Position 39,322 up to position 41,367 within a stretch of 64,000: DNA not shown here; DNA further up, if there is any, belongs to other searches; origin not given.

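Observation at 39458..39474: POLD2 stop codon and xylulokinase start codon are separated by only 11 nt on the same strand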

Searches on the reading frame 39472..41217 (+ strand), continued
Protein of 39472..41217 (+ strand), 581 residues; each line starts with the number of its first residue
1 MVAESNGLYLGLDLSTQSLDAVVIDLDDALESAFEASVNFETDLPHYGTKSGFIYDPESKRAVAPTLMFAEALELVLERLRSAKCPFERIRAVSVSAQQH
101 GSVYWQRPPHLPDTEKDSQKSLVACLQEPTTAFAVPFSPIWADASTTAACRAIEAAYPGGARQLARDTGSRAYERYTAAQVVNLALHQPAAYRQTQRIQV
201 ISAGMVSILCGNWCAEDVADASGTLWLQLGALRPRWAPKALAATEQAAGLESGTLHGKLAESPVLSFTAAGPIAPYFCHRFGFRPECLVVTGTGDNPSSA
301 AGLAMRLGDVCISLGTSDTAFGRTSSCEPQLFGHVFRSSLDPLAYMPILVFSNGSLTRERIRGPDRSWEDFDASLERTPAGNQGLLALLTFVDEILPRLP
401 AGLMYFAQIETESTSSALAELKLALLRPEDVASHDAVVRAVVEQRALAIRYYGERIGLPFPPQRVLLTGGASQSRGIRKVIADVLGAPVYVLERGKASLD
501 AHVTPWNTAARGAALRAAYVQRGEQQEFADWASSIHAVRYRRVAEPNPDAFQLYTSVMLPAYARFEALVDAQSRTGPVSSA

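Call 17: find_homologous_proteins(query=window:39472-41214:+, max_evalue=1e-30)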
Query window:39472-41214:+ (581 aa): 262 proteins with E <= 1e-30 among 8000 candidates; the best 120 are listed.
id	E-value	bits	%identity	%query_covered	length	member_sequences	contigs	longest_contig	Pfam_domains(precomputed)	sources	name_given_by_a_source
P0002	0.0e+0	1295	100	100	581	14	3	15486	PF00370.28,PF02782.23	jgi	jgi:xylulokinase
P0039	1.1e-258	878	70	98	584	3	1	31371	PF00370.28,PF02782.23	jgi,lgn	jgi:xylulokinase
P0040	8.2e-256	868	71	98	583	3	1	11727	PF00370.28,PF02782.23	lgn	-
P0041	2.8e-180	619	54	97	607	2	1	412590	PF00370.28,PF02782.23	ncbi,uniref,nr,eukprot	ncbi:hypothetical protein CDCA_CDCA11G3241 [Cyanidium caldarium]|uniref:Xylulose kinase n=1 Tax=Cyan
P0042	1.5e-123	432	47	83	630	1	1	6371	PF00370.28,PF02782.23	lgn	-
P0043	2.7e-108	381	38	56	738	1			PF00370.28,PF02782.23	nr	nr:unnamed protein product [Callosobruchus analis]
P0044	8.9e-102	360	42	88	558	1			PF00370.28,PF02782.23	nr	nr:xylulose kinase-like [Ipomoea batatas]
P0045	1.8e-101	359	43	88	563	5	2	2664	PF00370.28,PF02782.23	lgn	-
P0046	3.0e-101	358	39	96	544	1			PF00370.28,PF02782.23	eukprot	eukprot:jgi/Galph1/2336/GphlegSOOS_G1002.1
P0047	3.2e-101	358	42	88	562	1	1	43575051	PF00370.28,PF02782.23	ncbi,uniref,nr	ncbi:xylulose kinase-like [Panicum miliaceum]|uniref:Xylulose kinase n=1 Tax=Panicum miliaceum TaxID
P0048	5.0e-101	357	43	88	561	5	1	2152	PF00370.28,PF02782.23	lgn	-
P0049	5.1e-101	357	44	89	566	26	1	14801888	PF00370.28,PF02782.23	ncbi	ncbi:unnamed protein product [Sphagnum compactum]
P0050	2.9e-99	352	42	88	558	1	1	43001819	PF00370.28,PF02782.23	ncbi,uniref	ncbi:hypothetical protein ACJIZ3_019482 [Penstemon smallii]|uniref:Xylulose kinase n=1 Tax=Penstemon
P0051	1.7e-98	349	39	97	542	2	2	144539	PF00370.28,PF02782.23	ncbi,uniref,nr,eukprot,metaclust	ncbi:Xylulose kinase [Galdieria sulphuraria]|uniref:Xylulose kinase n=1 Tax=Galdieria sulphuraria Ta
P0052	4.1e-98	348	41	88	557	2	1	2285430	PF00370.28,PF02782.23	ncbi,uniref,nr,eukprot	ncbi:xylulose kinase [Amborella trichopoda]|uniref:Xylulose kinase n=1 Tax=Amborella trichopoda TaxI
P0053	4.1e-97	345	42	88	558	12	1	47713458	PF00370.28,PF02782.23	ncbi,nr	ncbi:hypothetical protein C2S51_037170 [Perilla frutescens var. frutescens]|nr:hypothetical protein 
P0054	4.8e-97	344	38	97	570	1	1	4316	PF00370.28,PF02782.23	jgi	-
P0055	1.0e-93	333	39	98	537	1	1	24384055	PF00370.28,PF02782.23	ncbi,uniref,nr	ncbi:xylulose kinase [Cylas formicarius]|uniref:xylulose kinase n=1 Tax=Cylas formicarius TaxID=1971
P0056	3.5e-92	328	38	97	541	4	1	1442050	PF00370.28,PF02782.23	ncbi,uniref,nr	ncbi:hypothetical protein NDN08_007258 [Rhodosorus marinus]|uniref:Xylulose kinase n=1 Tax=Rhodosoru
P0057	4.3e-92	328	40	88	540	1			PF00370.28,PF02782.23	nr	nr:unnamed protein product [Digitaria exilis]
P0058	9.5e-92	327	38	98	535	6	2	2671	PF00370.28,PF02782.23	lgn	-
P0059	1.1e-91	327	39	97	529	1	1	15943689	PF00370.28,PF02782.23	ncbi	ncbi:hypothetical protein CHUAL_000932 [Chamberlinius hualienensis]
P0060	4.1e-91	325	42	83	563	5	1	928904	PF00370.28,PF02782.23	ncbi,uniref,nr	ncbi:hypothetical protein SELMODRAFT_125835 [Selaginella moellendorffii]|uniref:Xylulose kinase n=1 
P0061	3.7e-90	322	40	85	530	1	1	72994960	PF00370.28,PF02782.23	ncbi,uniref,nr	ncbi:unnamed protein product [Brassicogethes aeneus]|uniref:Xylulose kinase n=1 Tax=Brassicogethes a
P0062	1.4e-89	320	37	98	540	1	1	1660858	PF00370.28,PF02782.23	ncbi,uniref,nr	ncbi:hypothetical protein NQ315_012684 [Exocentrus adspersus]|uniref:Xylulose kinase n=1 Tax=Exocent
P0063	2.0e-89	319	39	97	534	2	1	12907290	PF00370.28,PF02782.23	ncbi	ncbi:xylulose kinase [Stigmatopora nigra]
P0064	2.5e-89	319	38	97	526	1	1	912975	PF00370.28,PF02782.23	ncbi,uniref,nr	ncbi:hypothetical protein NQ318_019952 [Aromia moschata]|uniref:Xylulose kinase n=1 Tax=Aromia mosch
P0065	3.5e-89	318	38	97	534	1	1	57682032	PF00370.28,PF02782.23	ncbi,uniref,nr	ncbi:unnamed protein product [Ceutorhynchus assimilis]|uniref:Xylulose kinase n=1 Tax=Ceutorhynchus 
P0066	6.0e-89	318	40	97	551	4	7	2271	PF00370.28,PF02782.23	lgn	-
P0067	3.3e-88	315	38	98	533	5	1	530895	PF00370.28,PF02782.23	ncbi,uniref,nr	ncbi:xylulose kinase [Haplochromis burtoni]|uniref:xylulose kinase n=1 Tax=Haplochromis burtoni TaxI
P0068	3.4e-88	315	38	98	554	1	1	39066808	PF00370.28,PF02782.23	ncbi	ncbi:NACHT, LRR and PYD domains-containing protein 1 [Sarotherodon galilaeus]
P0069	7.8e-88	314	38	97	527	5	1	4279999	PF00370.28,PF02782.23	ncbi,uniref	ncbi:xylulose kinase isoform X1 [Euwallacea fornicatus]|uniref:xylulose kinase isoform X1 n=2 Tax=Eu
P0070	9.9e-88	314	37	98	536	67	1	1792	PF00370.28,PF02782.23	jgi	jgi:xylulokinase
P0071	1.2e-87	313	38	97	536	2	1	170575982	PF00370.28,PF02782.23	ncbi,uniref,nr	ncbi:xylulose kinase [Ischnura elegans]|uniref:xylulose kinase n=1 Tax=Ischnura elegans TaxID=197161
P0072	1.4e-87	313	37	97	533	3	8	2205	PF00370.28,PF02782.23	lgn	-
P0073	1.9e-87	313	36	97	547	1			PF00370.28,PF02782.23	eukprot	eukprot:Sspe_Gene.21432::Locus_8034_Transcript_1_1_Confidence_1.000_Length_2053::g.21432::m.21432/K0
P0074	2.8e-87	312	36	99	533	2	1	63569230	PF00370.28,PF02782.23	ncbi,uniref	ncbi:xylulose kinase [Amia ocellicauda]|uniref:xylulose kinase n=1 Tax=Amia ocellicauda TaxID=297264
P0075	3.0e-87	312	37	98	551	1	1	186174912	PF00370.28,PF02782.23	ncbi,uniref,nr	ncbi:xylulose kinase isoform X1 [Equus quagga]|uniref:xylulose kinase isoform X1 n=1 Tax=Equus quagg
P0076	3.6e-87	312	37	98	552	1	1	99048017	PF00370.28,PF02782.23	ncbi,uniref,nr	ncbi:xylulose kinase isoform X1 [Equus asinus]|uniref:Xylulose kinase n=2 Tax=Equus asinus TaxID=979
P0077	3.8e-87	312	40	83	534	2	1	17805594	PF00370.28,PF02782.23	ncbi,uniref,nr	ncbi:xylulose kinase isoform X2 [Athalia rosae]|uniref:xylulose kinase isoform X2 n=1 Tax=Athalia ro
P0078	5.4e-87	311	38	93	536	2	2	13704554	PF00370.28,PF02782.23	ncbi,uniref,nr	ncbi:xylulose kinase [Dendroctonus ponderosae]|uniref:Xylulose kinase n=1 Tax=Dendroctonus ponderosa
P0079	5.5e-87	311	39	86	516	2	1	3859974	PF00370.28,PF02782.23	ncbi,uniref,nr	ncbi:xylulose kinase isoform X2 [Cephus cinctus]|uniref:Xylulose kinase n=1 Tax=Cephus cinctus TaxID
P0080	5.5e-87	311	37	95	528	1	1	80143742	PF00370.28,PF02782.23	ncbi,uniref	ncbi:hypothetical protein HHI36_017795 [Cryptolaemus montrouzieri]|uniref:Xylulose kinase n=1 Tax=Cr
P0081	7.5e-87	311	37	98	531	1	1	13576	PF00370.28,PF02782.23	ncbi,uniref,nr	ncbi:FGGY C domain containing protein [Asbolus verrucosus]|uniref:Xylulose kinase n=1 Tax=Asbolus ve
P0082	9.3e-87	310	37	97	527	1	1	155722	PF00370.28,PF02782.23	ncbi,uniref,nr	ncbi:hypothetical protein NQ317_010158 [Molorchus minor]|uniref:Xylulose kinase n=1 Tax=Molorchus mi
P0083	1.3e-86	310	37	98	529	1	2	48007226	PF00370.28,PF02782.23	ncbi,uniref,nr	ncbi:hypothetical protein Zmor_022019 [Zophobas morio]|uniref:Xylulose kinase n=1 Tax=Zophobas morio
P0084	1.5e-86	310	37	98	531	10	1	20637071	PF00370.28,PF02782.23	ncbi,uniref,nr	ncbi:xylulose kinase [Platichthys flesus]|uniref:xylulose kinase n=1 Tax=Platichthys flesus TaxID=82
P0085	1.7e-86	309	39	96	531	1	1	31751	PF00370.28,PF02782.23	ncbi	ncbi:MAG: xylulokinase [Kiritimatiellia bacterium]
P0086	2.7e-86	309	40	88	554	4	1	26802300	PF00370.28,PF02782.23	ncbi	ncbi:hypothetical protein ACLB2K_045873 [Fragaria x ananassa]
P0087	4.3e-86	308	38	89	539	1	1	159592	PF00370.28,PF02782.23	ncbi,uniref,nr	ncbi:Xylulose kinase [Hypsibius exemplaris]|uniref:Xylulose kinase n=1 Tax=Hypsibius exemplaris TaxI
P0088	7.0e-86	307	37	97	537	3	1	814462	PF00370.28,PF02782.23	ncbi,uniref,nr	ncbi:unnamed protein product [Callosobruchus maculatus]|uniref:Xylulose kinase n=1 Tax=Callosobruchu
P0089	7.7e-86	307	36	99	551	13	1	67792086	PF00370.28,PF02782.23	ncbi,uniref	ncbi:xylulose kinase isoform X2 [Anguilla rostrata]|uniref:xylulose kinase isoform X2 n=1 Tax=Anguil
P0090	8.3e-86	307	36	98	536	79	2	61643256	PF00370.28,PF02782.23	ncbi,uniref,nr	ncbi:hypothetical protein MG293_017400 [Ovis ammon polii]|uniref:Xylulose kinase n=1 Tax=Ovis ammon 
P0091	1.3e-85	307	37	97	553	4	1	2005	PF00370.28,PF02782.23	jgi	-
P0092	1.7e-85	306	37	98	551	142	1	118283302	PF00370.28,PF02782.23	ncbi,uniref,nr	ncbi:xylulose kinase isoform X1 [Peromyscus eremicus]|uniref:xylulose kinase isoform X1 n=2 Tax=Pero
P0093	1.9e-85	306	37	97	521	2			PF00370.28,PF02782.23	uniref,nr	uniref:xylulose kinase-like n=1 Tax=Styela clava TaxID=7725 RepID=UPI001939DA5A|nr:xylulose kinase-l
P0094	2.7e-85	306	38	98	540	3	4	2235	PF00370.28,PF02782.23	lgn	-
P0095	2.9e-85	305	37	98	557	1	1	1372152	PF00370.28,PF02782.23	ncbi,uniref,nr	ncbi:xylulose kinase isoform X1 [Simochromis diagramma]|uniref:xylulose kinase isoform X1 n=1 Tax=Si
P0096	2.9e-85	305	37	98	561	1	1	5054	PF00370.28,PF02782.23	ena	-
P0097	5.0e-85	305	36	97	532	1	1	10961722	PF00370.28,PF02782.23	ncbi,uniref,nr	ncbi:xylulose kinase [Silurus asotus]|uniref:Xylulose kinase n=1 Tax=Silurus asotus TaxID=30991 RepI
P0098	6.0e-85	304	36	97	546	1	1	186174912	PF00370.28,PF02782.23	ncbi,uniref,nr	ncbi:xylulose kinase isoform X2 [Equus quagga]|uniref:xylulose kinase isoform X2 n=1 Tax=Equus quagg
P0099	7.1e-85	304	38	89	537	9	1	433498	PF00370.28,PF02782.23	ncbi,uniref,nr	ncbi:hypothetical protein KPH14_012088 [Odynerus spinipes]|uniref:Xylulose kinase n=1 Tax=Odynerus s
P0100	8.0e-85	304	37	85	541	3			PF00370.28,PF02782.23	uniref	uniref:Xylulose kinase n=1 Tax=Oncorhynchus kisutch TaxID=8019 RepID=A0A8C7LLM2_ONCKI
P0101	8.0e-85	304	37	97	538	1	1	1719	PF00370.28,PF02782.23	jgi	-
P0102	1.2e-84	303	37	98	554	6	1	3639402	PF00370.28,PF02782.23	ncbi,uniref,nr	ncbi:xylulose kinase isoform X7 [Hyaena hyaena]|uniref:xylulose kinase isoform X7 n=1 Tax=Hyaena hya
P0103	1.3e-84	303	36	96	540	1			PF00370.28,PF02782.23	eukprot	eukprot:GFUD01016044.1.p1 GENE.GFUD01016044.1~~GFUD01016044.1.p1 ORF type:complete len:541 (+),score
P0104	2.0e-84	303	37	96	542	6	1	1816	PF00370.28,PF02782.23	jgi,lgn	-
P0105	2.1e-84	303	35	98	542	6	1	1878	PF00370.28,PF02782.23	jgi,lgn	-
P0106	2.1e-84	303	38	97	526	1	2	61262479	PF00370.28,PF02782.23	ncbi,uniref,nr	ncbi:xylulose kinase [Rhynchophorus ferrugineus]|uniref:Xylulose kinase n=1 Tax=Rhynchophorus ferrug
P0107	2.3e-84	302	37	97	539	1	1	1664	PF00370.28,PF02782.23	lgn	-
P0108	2.4e-84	302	40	85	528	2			PF00370.28,PF02782.23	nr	nr:xylulose kinase [Leptinotarsa decemlineata]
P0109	4.9e-84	301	36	97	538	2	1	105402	PF00370.28,PF02782.23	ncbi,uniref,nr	ncbi:hypothetical protein Pmani_032982 [Petrolisthes manimaculis]|uniref:Xylulose kinase n=1 Tax=Pet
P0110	6.3e-84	301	37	97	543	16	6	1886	PF00370.28,PF02782.23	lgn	-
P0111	7.5e-84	301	37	88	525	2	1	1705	PF00370.28,PF02782.23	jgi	-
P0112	8.5e-84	301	36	98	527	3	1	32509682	PF00370.28,PF02782.23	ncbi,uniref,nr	ncbi:unnamed protein product [Phaedon cochleariae]|uniref:Xylulose kinase n=1 Tax=Phaedon cochlearia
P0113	1.0e-83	300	36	96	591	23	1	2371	PF00370.28,PF02782.23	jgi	jgi:xylulokinase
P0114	1.2e-83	300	35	98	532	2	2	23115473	PF00370.28,PF02782.23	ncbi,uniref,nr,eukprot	ncbi:xylulose kinase [Tribolium castaneum]|uniref:Xylulose kinase n=1 Tax=Tribolium castaneum TaxID=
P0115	5.3e-83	298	37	98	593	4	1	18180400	PF00370.28,PF02782.23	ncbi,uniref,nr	ncbi:xylulose kinase isoform X2 [Syngnathoides biaculeatus]|uniref:xylulose kinase isoform X2 n=1 Ta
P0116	5.4e-83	298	36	96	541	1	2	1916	PF00370.28,PF02782.23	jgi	-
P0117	5.4e-83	298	36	96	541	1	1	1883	PF00370.28,PF02782.23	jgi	-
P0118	7.8e-83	297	37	97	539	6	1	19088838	PF00370.28,PF02782.23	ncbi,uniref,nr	ncbi:xylulose kinase isoform X1 [Echeneis naucrates]|uniref:xylulose kinase isoform X1 n=1 Tax=Echen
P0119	1.0e-82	297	36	97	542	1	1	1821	PF00370.28,PF02782.23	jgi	-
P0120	1.3e-82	297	38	93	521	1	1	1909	PF00370.28,PF02782.23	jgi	-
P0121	1.4e-82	297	33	98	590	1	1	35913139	PF00370.28,PF02782.23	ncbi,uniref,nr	ncbi:xylulose kinase isoform X1 [Astatotilapia calliptera]|uniref:xylulose kinase isoform X1 n=1 Tax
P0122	1.4e-82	297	37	97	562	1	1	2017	PF00370.28,PF02782.23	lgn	-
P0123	1.5e-82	296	38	97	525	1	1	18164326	PF00370.28,PF02782.23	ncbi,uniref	ncbi:hypothetical protein ABEB36_000961 [Hypothenemus hampei]|uniref:Xylulose kinase n=1 Tax=Hypothe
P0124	1.9e-82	296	36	95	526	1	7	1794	PF00370.28,PF02782.23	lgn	-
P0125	2.2e-82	296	38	88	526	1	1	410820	PF00370.28,PF02782.23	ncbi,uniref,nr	ncbi:xylulose kinase [Anoplophora glabripennis]|uniref:xylulose kinase n=1 Tax=Anoplophora glabripen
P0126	2.9e-82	296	36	98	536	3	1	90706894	PF00370.28,PF02782.23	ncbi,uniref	ncbi:xylulose kinase isoform X2 [Tamandua tetradactyla]|uniref:xylulose kinase isoform X2 n=1 Tax=Ta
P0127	3.8e-82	295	36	97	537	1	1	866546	PF00370.28,PF02782.23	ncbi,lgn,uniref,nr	ncbi:xylulose kinase [Pseudomyrmex gracilis]|uniref:xylulose kinase n=1 Tax=Pseudomyrmex gracilis Ta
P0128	6.4e-82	294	37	97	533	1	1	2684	PF00370.28,PF02782.23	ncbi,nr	ncbi:MAG: xylulose kinase [Kiritimatiellae bacterium]|nr:xylulose kinase [Kiritimatiellia bacterium]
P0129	6.7e-82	294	37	97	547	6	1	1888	PF00370.28,PF02782.23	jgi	-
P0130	7.1e-82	294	36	95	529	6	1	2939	PF00370.28,PF02782.23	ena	-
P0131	7.4e-82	294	36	86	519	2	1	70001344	PF00370.28,PF02782.23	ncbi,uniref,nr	ncbi:xylulose kinase [Megalops cyprinoides]|uniref:xylulose kinase n=1 Tax=Megalops cyprinoides TaxI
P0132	1.2e-81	294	37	98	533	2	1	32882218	PF00370.28,PF02782.23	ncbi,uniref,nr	ncbi:xylulose kinase-like [Diorhabda sublineata]|uniref:xylulose kinase-like n=1 Tax=Diorhabda subli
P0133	3.1e-81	292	37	97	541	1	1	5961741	PF00370.28,PF02782.23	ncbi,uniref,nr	ncbi:unnamed protein product [Phyllotreta striolata]|uniref:Xylulose kinase n=1 Tax=Phyllotreta stri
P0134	1.0e-80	290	37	98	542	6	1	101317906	PF00370.28,PF02782.23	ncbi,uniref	ncbi:xylulose kinase isoform X2 [Tachypleus tridentatus]|uniref:xylulose kinase isoform X2 n=2 Tax=T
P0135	1.2e-80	290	35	98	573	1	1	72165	PF00370.28,PF02782.23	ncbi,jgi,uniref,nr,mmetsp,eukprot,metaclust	ncbi:unnamed protein product [Vitrella brassicaformis CCMP3155]|uniref:Xylulose kinase n=3 Tax=Vitre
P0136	1.5e-80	290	36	97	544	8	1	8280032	PF00370.28,PF02782.23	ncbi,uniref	ncbi:xylulose kinase isoform X2 [Temnothorax americanus]|uniref:xylulose kinase isoform X2 n=1 Tax=T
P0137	1.6e-80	290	37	98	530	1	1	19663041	PF00370.28,PF02782.23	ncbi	ncbi:uncharacterized protein V6R79_012881 [Siganus canaliculatus]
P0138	1.7e-80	290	38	82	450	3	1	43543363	PF00370.28,PF02782.23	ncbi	ncbi:xylulose kinase isoform 2-T3 [Clarias gariepinus]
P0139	4.8e-80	288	36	98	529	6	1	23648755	PF00370.28,PF02782.23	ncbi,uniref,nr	ncbi:xylulose kinase isoform X2 [Lethenteron reissneri]|uniref:xylulose kinase isoform X2 n=1 Tax=Le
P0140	7.7e-80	288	39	85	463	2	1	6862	PF00370.28,PF02782.23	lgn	-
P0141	1.1e-79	287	37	82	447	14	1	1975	PF00370.28,PF02782.23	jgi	jgi:xylulokinase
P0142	1.6e-79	287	36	98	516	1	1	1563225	PF02782.23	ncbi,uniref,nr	ncbi:Xylulose kinase [Microtus ochrogaster]|uniref:Xylulose kinase n=1 Tax=Microtus ochrogaster TaxI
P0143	1.8e-79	286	37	91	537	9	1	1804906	PF00370.28,PF02782.23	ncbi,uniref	ncbi:xylulose kinase-like isoform X3 [Artemia franciscana]|uniref:xylulose kinase-like isoform X3 n=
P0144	1.9e-79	286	38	85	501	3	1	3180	PF00370.28,PF02782.23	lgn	-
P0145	3.5e-79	285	37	81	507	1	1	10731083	PF00370.28,PF02782.23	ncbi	ncbi:Xylulose kinase, partial [Galemys pyrenaicus]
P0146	3.8e-79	285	35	97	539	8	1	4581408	PF00370.28,PF02782.23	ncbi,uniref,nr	ncbi:xylulose kinase isoform X1 [Camponotus floridanus]|uniref:xylulose kinase isoform X1 n=2 Tax=Ca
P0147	6.1e-79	285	36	98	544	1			PF00370.28,PF02782.23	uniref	uniref:Xylulose kinase n=1 Tax=Mola mola TaxID=94237 RepID=A0A3Q3XMF2_MOLML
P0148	8.0e-79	284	35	99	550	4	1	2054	PF00370.28,PF02782.23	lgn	-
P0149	8.5e-79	284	39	83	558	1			PF00370.28,PF02782.23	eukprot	eukprot:EG_transcript_5583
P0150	1.4e-78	283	39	88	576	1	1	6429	PF00370.28,PF02782.23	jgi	jgi:xylulokinase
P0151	1.8e-78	283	34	98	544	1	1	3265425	PF00370.28,PF02782.23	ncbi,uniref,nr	ncbi:xylulose kinase-like [Panonychus citri]|uniref:xylulose kinase-like n=1 Tax=Panonychus citri Ta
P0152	5.0e-78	282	34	96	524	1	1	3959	PF00370.28,PF02782.23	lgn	-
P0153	5.5e-78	281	38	84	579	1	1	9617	PF00370.28,PF02782.23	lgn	-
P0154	5.9e-78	281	34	98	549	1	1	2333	PF00370.28,PF02782.23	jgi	-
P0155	1.3e-77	280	36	97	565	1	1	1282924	PF00370.28,PF02782.23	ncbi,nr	ncbi:D-xylulose kinase [Trametes polyzona]|nr:D-xylulose kinase [Trametes polyzona]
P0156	2.3e-77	279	35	97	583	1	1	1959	PF00370.28,PF02782.23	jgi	-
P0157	4.1e-77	279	36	85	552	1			PF00370.28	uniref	uniref:Xylulose kinase n=1 Tax=Salmo trutta TaxID=8032 RepID=A0A674AR98_SALTR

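Call 18: find_encoding_contigs(protein=P0039, flank=6000, max_places=3)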
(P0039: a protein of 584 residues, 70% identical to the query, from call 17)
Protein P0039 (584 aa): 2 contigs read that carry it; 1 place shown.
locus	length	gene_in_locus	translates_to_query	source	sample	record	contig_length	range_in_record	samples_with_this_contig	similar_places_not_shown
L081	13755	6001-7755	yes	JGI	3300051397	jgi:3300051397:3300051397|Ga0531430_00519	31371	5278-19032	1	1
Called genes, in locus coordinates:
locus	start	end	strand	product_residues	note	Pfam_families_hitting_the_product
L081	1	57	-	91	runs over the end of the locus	-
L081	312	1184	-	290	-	PF00657:Lipase_GDSL, PF13472:Lipase_GDSL_2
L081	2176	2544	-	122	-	-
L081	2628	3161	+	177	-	-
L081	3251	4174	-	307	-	PF00889:EF_TS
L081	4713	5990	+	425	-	PF18018:DNA_pol_D_N, PF04042:DNA_pol_E_B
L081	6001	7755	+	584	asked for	PF00370:FGGY_N, PF02782:FGGY_C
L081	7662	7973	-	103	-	-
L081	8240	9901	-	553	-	-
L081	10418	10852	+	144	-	-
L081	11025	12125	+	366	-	PF00590:TP_methylase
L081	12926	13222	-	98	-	-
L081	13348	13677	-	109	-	-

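Call 19: find_encoding_contigs(protein=P0040, flank=6000, max_places=3)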
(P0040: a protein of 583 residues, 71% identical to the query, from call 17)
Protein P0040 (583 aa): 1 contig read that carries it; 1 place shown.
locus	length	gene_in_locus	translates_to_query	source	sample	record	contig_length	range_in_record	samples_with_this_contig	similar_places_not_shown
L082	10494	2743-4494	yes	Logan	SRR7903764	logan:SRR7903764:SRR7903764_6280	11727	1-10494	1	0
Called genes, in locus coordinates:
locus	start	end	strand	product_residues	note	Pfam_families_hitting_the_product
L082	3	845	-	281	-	?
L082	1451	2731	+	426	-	PF18018:DNA_pol_D_N, PF04042:DNA_pol_E_B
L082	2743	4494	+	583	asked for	PF00370:FGGY_N, PF02782:FGGY_C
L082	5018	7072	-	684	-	-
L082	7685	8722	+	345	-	PF00590:TP_methylase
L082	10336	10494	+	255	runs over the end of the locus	PF05241:EBP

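Call 20: find_encoding_contigs(protein=P0041, flank=6000, max_places=3)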
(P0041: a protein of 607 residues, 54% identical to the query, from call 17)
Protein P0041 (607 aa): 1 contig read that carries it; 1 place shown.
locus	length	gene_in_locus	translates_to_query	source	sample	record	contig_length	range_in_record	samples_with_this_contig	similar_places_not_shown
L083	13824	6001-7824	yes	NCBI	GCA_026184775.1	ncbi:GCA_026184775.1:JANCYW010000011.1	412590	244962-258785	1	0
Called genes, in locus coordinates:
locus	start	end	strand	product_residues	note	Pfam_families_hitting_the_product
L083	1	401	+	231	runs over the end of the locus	PF00466:Ribosomal_L10, PF17777:RL10P_insert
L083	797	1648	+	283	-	PF00657:Lipase_GDSL, PF13472:Lipase_GDSL_2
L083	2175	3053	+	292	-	-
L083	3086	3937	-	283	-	PF00889:EF_TS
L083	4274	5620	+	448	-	PF18018:DNA_pol_D_N, PF04042:DNA_pol_E_B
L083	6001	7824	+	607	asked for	PF00370:FGGY_N (weak), PF02782:FGGY_C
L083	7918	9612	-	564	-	-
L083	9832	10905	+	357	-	PF00590:TP_methylase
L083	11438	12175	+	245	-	PF05241:EBP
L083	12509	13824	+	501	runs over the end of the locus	PF06838:Met_gamma_lyase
